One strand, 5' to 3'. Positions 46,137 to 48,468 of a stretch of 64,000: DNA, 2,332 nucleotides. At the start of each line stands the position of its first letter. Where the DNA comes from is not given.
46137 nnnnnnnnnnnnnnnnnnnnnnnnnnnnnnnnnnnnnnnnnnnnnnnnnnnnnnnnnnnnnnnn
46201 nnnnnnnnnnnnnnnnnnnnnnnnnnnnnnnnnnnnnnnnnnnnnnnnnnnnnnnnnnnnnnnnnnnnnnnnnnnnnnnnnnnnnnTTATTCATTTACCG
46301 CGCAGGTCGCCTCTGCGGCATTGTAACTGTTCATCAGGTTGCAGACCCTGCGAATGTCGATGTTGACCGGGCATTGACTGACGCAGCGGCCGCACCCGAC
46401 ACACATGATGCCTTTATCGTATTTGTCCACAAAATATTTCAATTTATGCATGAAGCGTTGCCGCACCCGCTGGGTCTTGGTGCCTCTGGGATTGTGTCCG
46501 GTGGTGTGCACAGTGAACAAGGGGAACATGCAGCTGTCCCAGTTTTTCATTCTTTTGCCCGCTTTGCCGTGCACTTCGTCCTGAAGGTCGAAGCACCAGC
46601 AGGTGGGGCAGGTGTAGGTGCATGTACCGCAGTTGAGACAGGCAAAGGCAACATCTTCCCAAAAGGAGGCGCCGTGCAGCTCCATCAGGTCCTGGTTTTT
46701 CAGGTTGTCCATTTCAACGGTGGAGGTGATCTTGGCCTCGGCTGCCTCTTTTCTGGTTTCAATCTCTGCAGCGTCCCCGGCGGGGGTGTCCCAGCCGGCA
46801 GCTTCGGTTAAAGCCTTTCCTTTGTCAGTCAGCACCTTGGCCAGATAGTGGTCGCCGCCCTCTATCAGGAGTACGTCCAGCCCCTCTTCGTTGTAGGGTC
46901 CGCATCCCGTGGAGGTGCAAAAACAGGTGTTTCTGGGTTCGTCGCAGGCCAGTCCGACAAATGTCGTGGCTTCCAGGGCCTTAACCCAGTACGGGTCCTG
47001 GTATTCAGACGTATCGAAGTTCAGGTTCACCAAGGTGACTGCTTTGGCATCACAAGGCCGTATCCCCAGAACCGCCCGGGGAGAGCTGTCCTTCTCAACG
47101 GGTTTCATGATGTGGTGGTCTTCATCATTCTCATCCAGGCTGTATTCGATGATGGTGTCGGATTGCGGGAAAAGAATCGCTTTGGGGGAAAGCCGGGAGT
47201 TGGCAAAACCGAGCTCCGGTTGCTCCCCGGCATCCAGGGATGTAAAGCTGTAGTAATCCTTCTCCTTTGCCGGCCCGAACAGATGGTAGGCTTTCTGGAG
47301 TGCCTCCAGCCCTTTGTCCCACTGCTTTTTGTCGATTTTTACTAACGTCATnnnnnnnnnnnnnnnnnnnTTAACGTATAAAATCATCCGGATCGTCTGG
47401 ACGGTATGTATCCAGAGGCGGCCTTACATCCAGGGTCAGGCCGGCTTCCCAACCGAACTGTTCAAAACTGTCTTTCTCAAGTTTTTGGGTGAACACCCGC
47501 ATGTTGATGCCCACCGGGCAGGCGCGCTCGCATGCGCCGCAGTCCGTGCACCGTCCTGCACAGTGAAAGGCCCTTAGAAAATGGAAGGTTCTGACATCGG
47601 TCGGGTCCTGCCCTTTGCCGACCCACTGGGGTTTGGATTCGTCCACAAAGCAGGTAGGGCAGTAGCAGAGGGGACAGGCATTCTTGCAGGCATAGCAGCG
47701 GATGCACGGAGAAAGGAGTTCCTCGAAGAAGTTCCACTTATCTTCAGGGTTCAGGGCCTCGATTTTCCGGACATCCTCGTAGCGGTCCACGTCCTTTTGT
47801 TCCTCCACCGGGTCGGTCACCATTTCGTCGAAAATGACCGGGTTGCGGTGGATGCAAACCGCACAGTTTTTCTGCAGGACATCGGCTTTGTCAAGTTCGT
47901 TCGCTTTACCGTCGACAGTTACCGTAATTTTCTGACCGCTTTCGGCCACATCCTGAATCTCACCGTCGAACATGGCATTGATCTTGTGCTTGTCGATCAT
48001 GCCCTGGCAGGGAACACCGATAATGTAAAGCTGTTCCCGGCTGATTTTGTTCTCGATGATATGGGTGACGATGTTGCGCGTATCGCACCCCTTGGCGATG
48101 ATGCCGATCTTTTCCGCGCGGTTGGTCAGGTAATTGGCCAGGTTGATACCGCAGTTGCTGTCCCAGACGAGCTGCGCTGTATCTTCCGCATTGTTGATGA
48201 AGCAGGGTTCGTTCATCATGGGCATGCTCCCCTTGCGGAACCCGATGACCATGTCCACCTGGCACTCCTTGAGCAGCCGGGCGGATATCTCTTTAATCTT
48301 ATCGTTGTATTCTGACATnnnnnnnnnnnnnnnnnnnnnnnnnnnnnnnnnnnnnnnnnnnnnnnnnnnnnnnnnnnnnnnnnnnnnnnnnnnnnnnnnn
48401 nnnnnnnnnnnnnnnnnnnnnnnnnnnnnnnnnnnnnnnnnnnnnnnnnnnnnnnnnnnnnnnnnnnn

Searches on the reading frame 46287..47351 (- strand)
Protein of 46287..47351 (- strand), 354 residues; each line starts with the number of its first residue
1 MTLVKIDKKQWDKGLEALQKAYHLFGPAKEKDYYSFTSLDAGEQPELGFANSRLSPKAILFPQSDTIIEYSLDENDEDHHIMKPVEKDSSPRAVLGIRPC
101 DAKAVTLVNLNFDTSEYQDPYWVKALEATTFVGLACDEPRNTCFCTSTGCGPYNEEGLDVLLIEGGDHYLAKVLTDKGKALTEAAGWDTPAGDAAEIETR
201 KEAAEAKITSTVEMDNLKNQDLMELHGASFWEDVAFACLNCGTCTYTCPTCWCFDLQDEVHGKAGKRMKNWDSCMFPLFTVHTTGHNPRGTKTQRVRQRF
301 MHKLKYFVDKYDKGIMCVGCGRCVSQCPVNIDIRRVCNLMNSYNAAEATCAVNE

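Call 6: search_protein_families(library=pfam, proteins=[window:46287-47351:-], max_evalue=0.01)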
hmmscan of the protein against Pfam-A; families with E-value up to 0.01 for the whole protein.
window:46287-47351:- (354 aa): 12 families
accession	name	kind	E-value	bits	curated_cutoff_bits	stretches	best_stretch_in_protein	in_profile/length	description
PF17179.9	Fer4_22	-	7.3e-33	113.7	27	1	238-331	2-95/95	4Fe-4S dicluster domain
PF13183.11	Fer4_8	-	1.2e-09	39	27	2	281-331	18-68/68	4Fe-4S dicluster domain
PF13534.11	Fer4_17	-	1.1e-05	26.4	22.2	0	227-249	35-57/61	4Fe-4S dicluster domain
PF14697.11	Fer4_21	-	1.1e-05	25.9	35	1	316-330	40-54/59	4Fe-4S dicluster domain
PF13746.11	Fer4_18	-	1.3e-05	25.8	27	1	273-337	17-81/114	4Fe-4S dicluster domain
PF00037.32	Fer4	-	3.1e-05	24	21.1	1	316-330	7-21/24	4Fe-4S binding domain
PF13237.11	Fer4_10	-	3.4e-05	24.1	25.5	0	316-329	8-21/53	4Fe-4S dicluster domain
PF13187.11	Fer4_9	-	0.00023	21.5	27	0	237-330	1-50/52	4Fe-4S dicluster domain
PF12837.12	Fer4_6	-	0.00058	20.1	25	0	317-330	9-22/24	4Fe-4S binding domain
PF12838.12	Fer4_7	-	0.00073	20.4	27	0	238-331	2-52/52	4Fe-4S dicluster domain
PF12797.12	Fer4_2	-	0.0012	19.1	24.5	1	317-329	10-22/22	4Fe-4S binding domain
PF12798.12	Fer4_3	-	0.0065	17.7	27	1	317-331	1-15/15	4Fe-4S binding domain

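Call 68: search_protein_families(library=ncbifam, proteins=[window:46287-47351:-], max_evalue=0.00001)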
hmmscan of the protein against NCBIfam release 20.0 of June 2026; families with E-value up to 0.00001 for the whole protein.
window:46287-47351:- (354 aa): 3 families
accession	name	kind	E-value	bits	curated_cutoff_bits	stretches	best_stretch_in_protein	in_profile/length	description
NF040833.1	sulfhyd_HydB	equivalog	1.9e-44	152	750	1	1-350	1-343/367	NADPH-dependent hydrogenase/sulfhydrogenase 1 subunit beta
NF040829.1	sulfhyd_ShyB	equivalog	6.1e-43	147.1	690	1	1-337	1-326/334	NAD(P)-dependent hydrogenase/sulfhydrogenase 2 subunit beta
TIGR02910.1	sulfite_red_A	equivalog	8.4e-43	146.9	323.15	1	4-342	3-328/334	anaerobic sulfite reductase subunit AsrA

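Call 70: search_solved_structures(query=window:46287-47351:-, max_evalue=0.001)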
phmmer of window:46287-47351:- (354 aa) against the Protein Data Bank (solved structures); distinct sequences matched with E-value up to 0.001: 3.
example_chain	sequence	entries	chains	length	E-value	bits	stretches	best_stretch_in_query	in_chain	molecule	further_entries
9nez_B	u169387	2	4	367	1e-37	133.1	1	2-340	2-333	Sulfhydrogenase 1 subunit beta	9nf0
8rvu_E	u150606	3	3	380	1.5e-05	27.3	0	223-257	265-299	Formate dehydrogenase, beta subunit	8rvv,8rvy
9t1s_M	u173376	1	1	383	0.00012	24.4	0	164-256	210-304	formate dehydrogenase (coenzyme F420)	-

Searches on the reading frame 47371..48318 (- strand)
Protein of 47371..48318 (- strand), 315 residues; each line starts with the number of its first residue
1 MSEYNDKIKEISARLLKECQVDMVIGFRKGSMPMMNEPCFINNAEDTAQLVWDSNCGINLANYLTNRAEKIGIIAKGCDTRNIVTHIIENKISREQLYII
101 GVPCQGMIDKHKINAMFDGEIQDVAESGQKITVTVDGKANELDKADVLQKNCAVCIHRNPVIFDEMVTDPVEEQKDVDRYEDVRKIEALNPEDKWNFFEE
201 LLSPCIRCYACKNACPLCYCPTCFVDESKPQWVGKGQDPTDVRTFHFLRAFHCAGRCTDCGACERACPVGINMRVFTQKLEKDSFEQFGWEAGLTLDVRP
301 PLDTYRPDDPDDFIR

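Call 6: search_protein_families(library=pfam, proteins=[window:47371-48318:-], max_evalue=0.01)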
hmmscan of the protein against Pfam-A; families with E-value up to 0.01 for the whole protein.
window:47371-48318:- (315 aa): 9 families
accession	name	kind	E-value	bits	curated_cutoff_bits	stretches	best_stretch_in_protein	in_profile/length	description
PF00037.32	Fer4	-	5.4e-06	26.5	21.1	1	256-270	7-21/24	4Fe-4S binding domain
PF13183.11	Fer4_8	-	2.2e-05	25.3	27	1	202-271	2-68/68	4Fe-4S dicluster domain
PF13187.11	Fer4_9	-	6.8e-05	23.2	27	1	205-270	2-50/52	4Fe-4S dicluster domain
PF12797.12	Fer4_2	-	0.00015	22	24.5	1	203-216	8-21/22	4Fe-4S binding domain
PF14691.11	Fer4_20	-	0.00068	19.9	25.8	1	249-287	16-56/113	Dihydroprymidine dehydrogenase domain II, 4Fe-4S cluster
PF12837.12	Fer4_6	-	0.0017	18.7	25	1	255-271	7-23/24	4Fe-4S binding domain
PF12800.12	Fer4_4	-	0.0049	17.6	24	1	255-270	2-17/17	4Fe-4S binding domain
PF12798.12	Fer4_3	-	0.0052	18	27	1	257-271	1-15/15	4Fe-4S binding domain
PF13237.11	Fer4_10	-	0.0099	16.2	25.5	0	255-279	7-34/53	4Fe-4S dicluster domain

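Call 68: search_protein_families(library=ncbifam, proteins=[window:47371-48318:-], max_evalue=0.00001)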
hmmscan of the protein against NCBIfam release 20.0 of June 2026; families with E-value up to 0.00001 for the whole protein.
window:47371-48318:- (315 aa): 0 families
